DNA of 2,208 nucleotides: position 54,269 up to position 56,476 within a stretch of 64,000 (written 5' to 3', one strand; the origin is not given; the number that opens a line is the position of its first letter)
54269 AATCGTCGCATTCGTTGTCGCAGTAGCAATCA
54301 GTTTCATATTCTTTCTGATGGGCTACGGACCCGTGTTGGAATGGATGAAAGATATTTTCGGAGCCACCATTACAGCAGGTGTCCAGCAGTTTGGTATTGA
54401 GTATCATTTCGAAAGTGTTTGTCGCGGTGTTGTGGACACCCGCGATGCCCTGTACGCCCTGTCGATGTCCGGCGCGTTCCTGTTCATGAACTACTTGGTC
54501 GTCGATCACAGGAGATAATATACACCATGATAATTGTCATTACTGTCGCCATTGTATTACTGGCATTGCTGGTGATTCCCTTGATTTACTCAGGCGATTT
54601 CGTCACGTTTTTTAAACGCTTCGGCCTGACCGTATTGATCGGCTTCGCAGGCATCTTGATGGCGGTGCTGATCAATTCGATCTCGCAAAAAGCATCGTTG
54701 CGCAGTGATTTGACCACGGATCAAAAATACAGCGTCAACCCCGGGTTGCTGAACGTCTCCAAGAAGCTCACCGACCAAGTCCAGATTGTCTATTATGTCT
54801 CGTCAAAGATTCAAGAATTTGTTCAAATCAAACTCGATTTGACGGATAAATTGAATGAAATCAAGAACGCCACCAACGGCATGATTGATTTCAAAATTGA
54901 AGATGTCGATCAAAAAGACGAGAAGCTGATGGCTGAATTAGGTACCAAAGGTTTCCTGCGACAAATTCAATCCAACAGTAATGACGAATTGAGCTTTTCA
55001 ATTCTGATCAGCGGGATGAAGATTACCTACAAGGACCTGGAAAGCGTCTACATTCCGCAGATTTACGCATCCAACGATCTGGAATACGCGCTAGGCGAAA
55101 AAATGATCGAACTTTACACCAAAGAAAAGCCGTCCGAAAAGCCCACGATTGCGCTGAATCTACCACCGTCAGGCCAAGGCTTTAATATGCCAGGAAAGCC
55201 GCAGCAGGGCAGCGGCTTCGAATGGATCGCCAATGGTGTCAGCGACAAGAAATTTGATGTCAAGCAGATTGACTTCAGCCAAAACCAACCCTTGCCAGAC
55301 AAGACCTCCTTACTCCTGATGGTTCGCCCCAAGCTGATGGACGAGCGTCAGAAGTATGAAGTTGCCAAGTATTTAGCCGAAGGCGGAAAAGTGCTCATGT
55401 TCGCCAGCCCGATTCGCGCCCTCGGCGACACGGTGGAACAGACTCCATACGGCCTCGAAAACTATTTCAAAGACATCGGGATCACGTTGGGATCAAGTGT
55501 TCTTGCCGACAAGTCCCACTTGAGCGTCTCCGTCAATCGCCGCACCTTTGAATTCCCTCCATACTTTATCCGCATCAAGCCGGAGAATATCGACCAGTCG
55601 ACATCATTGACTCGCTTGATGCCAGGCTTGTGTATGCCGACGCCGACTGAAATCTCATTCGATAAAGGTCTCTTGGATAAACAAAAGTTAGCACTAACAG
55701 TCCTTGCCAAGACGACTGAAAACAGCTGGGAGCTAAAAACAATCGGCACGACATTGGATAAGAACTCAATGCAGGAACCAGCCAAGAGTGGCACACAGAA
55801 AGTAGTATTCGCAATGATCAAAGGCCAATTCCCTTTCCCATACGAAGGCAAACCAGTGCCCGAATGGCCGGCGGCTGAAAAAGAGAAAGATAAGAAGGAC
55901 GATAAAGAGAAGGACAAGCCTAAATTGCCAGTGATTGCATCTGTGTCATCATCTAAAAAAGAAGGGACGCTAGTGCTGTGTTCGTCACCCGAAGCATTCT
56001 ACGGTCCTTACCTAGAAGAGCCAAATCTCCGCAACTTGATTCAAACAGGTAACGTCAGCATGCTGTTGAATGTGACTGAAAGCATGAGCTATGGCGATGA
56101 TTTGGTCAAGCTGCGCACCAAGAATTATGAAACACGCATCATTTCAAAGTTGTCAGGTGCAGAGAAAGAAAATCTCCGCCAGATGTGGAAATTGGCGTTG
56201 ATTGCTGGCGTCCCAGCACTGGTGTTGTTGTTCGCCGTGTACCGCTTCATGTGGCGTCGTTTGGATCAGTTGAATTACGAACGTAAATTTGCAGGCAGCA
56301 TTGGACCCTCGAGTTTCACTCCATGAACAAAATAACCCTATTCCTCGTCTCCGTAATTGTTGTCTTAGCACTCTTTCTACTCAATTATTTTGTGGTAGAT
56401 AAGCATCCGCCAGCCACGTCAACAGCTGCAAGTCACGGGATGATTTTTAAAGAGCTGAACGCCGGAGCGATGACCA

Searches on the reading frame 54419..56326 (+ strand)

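Call 91: search_protein_families(library=pfam, proteins=[window:54419-56326:+], max_evalue=0.00001)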
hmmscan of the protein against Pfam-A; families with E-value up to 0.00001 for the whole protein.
window:54419-56326:+ (635 aa): 2 families
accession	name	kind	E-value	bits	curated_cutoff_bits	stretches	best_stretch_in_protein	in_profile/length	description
PF09822.16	ABC_transp_aux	-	4.5e-29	102.1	34.7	1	275-551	26-287/288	ABC-type uncharacterized transport system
PF23357.1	DUF7088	-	1.4e-07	32.1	27.8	1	101-199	2-101/105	Domain of unknown function (DUF7088)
